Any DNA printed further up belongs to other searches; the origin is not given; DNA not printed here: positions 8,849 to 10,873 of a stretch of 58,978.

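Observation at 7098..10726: Carrier-protein-fused AAE3/oxalate-ligase-like adenylase coupled to an Oxc/HACL/ALS-fold ThDP enzyme inside a glycan locus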

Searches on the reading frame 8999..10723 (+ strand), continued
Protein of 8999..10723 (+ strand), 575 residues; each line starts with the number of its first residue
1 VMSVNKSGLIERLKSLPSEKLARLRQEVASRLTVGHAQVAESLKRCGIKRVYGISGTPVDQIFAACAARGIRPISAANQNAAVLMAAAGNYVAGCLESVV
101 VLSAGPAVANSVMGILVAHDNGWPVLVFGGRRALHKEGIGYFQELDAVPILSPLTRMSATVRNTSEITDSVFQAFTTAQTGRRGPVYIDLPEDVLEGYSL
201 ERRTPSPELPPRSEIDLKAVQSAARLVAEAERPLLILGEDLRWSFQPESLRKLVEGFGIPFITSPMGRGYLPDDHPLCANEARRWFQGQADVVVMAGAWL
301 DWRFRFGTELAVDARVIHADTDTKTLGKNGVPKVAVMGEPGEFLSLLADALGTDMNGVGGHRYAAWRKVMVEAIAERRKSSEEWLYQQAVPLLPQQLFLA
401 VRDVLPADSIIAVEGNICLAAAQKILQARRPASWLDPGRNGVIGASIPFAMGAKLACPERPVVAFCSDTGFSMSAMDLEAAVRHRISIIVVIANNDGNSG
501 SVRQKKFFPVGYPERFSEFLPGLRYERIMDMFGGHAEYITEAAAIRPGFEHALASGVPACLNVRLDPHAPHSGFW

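Call 70: search_protein_families(library=pfam, proteins=[P0260, P0273, P0309, P0248, P0305, P0319], max_evalue=0.0001)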
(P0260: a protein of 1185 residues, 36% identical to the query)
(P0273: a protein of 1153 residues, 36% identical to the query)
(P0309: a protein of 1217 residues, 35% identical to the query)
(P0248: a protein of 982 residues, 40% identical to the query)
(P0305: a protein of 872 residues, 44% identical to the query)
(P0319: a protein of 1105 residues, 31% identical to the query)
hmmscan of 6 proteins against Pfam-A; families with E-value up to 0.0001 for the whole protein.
P0260 (1185 aa): 6 families
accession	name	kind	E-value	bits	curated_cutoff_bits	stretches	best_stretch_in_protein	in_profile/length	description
PF00501.34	AMP-binding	-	2e-66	224.8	29.9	1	20-381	4-384/384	AMP-binding enzyme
PF02775.26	TPP_enzyme_C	-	2.2e-22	79.9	21.9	1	1032-1174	6-151/151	Thiamine pyrophosphate enzyme, C-terminal TPP binding domain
PF02776.23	TPP_enzyme_N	-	1.7e-21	76.6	26.8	1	646-761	3-119/119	Thiamine pyrophosphate enzyme, N-terminal TPP binding domain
PF00205.28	TPP_enzyme_M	-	9.3e-21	74.4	30.4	1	835-960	3-136/137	Thiamine pyrophosphate enzyme, central domain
PF13193.12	AMP-binding_C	-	5.2e-16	59.8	24.5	1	431-506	1-76/76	AMP-binding enzyme C-terminal domain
PF00550.31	PP-binding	-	1.1e-13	51.6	20.8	1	538-599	2-65/67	Phosphopantetheine attachment site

P0273 (1153 aa): 6 families
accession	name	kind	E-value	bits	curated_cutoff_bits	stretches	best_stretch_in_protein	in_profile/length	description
PF00501.34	AMP-binding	-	5.9e-68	229.8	29.9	1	17-371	3-383/384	AMP-binding enzyme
PF02775.26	TPP_enzyme_C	-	2.4e-25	89.5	21.9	1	992-1141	3-151/151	Thiamine pyrophosphate enzyme, C-terminal TPP binding domain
PF02776.23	TPP_enzyme_N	-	3.4e-20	72.4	26.8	1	625-740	2-118/119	Thiamine pyrophosphate enzyme, N-terminal TPP binding domain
PF13193.12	AMP-binding_C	-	5.2e-16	59.8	24.5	1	422-503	1-76/76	AMP-binding enzyme C-terminal domain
PF00550.31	PP-binding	-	2.9e-15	56.7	20.8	1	535-598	2-67/67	Phosphopantetheine attachment site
PF00205.28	TPP_enzyme_M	-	1.7e-11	44.4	30.4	1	815-922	1-117/137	Thiamine pyrophosphate enzyme, central domain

P0309 (1217 aa): 5 families
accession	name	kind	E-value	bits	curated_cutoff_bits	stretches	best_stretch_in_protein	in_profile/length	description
PF00501.34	AMP-binding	-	1.4e-74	251.6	29.9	1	21-377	1-383/384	AMP-binding enzyme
PF00205.28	TPP_enzyme_M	-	4.4e-24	85.2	30.4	1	846-973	1-137/137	Thiamine pyrophosphate enzyme, central domain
PF02776.23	TPP_enzyme_N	-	2.3e-22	79.4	26.8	1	658-771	2-116/119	Thiamine pyrophosphate enzyme, N-terminal TPP binding domain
PF13193.12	AMP-binding_C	-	5.4e-16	59.7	24.5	1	428-504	1-76/76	AMP-binding enzyme C-terminal domain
PF00550.31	PP-binding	-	1.5e-12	48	20.8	1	542-601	3-64/67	Phosphopantetheine attachment site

P0248 (982 aa): 6 families
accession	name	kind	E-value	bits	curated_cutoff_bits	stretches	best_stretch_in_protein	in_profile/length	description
PF00501.34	AMP-binding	-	4.4e-41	141.4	29.9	1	4-205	170-383/384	AMP-binding enzyme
PF00205.28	TPP_enzyme_M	-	9.9e-31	106.7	30.4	1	630-751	3-133/137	Thiamine pyrophosphate enzyme, central domain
PF02775.26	TPP_enzyme_C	-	6.7e-24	84.9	21.9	1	832-972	10-151/151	Thiamine pyrophosphate enzyme, C-terminal TPP binding domain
PF02776.23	TPP_enzyme_N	-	1.1e-18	67.5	26.8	1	443-550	3-110/119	Thiamine pyrophosphate enzyme, N-terminal TPP binding domain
PF13193.12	AMP-binding_C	-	1.2e-15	58.6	24.5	1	257-331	2-76/76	AMP-binding enzyme C-terminal domain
PF00550.31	PP-binding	-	3e-13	50.2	20.8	1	360-422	3-67/67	Phosphopantetheine attachment site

P0305 (872 aa): 3 families
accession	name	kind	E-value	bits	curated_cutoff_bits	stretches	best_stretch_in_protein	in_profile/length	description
PF00501.34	AMP-binding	-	3.1e-55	188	29.9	1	44-266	145-383/384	AMP-binding enzyme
PF00205.28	TPP_enzyme_M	-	6.7e-25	87.8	30.4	1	739-847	1-118/137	Thiamine pyrophosphate enzyme, central domain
PF02776.23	TPP_enzyme_N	-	3.4e-20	72.4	26.8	1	546-658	2-117/119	Thiamine pyrophosphate enzyme, N-terminal TPP binding domain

P0319 (1105 aa): 5 families
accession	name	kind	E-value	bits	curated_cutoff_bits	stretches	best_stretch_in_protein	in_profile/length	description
PF00501.34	AMP-binding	-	1.1e-80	271.7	29.9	1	14-378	7-383/384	AMP-binding enzyme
PF00205.28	TPP_enzyme_M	-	3.2e-36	124.5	30.4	1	737-866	1-137/137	Thiamine pyrophosphate enzyme, central domain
PF02776.23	TPP_enzyme_N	-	3.1e-28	98.4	26.8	1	550-661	3-116/119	Thiamine pyrophosphate enzyme, N-terminal TPP binding domain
PF02775.26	TPP_enzyme_C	-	1.3e-26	93.7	21.9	1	935-1088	3-151/151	Thiamine pyrophosphate enzyme, C-terminal TPP binding domain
PF13193.12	AMP-binding_C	-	1.2e-18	68.3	24.5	1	429-504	1-76/76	AMP-binding enzyme C-terminal domain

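Call 79: list_cluster_members(proteins=[P0319, P0260, P0273, P0309])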
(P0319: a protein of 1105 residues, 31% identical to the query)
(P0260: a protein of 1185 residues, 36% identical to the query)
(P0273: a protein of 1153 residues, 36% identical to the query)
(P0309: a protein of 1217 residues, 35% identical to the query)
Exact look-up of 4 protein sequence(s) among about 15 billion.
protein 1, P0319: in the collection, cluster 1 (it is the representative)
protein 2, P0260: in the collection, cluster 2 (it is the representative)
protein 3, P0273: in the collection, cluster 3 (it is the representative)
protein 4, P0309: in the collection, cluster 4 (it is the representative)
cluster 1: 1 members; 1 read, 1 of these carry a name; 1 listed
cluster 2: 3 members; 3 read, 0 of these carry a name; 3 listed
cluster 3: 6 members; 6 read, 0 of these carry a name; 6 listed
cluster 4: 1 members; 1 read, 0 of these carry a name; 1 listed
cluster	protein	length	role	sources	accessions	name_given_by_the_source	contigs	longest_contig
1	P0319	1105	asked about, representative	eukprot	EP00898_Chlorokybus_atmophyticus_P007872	jgi/Chlat1/8086/Chrsp75S07584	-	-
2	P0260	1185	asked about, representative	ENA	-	-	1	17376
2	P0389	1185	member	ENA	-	-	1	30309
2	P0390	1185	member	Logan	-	-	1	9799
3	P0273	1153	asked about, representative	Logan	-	-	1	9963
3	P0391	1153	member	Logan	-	-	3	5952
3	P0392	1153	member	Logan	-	-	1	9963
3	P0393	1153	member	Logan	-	-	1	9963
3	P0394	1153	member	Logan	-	-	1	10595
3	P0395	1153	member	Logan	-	-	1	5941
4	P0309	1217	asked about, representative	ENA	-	-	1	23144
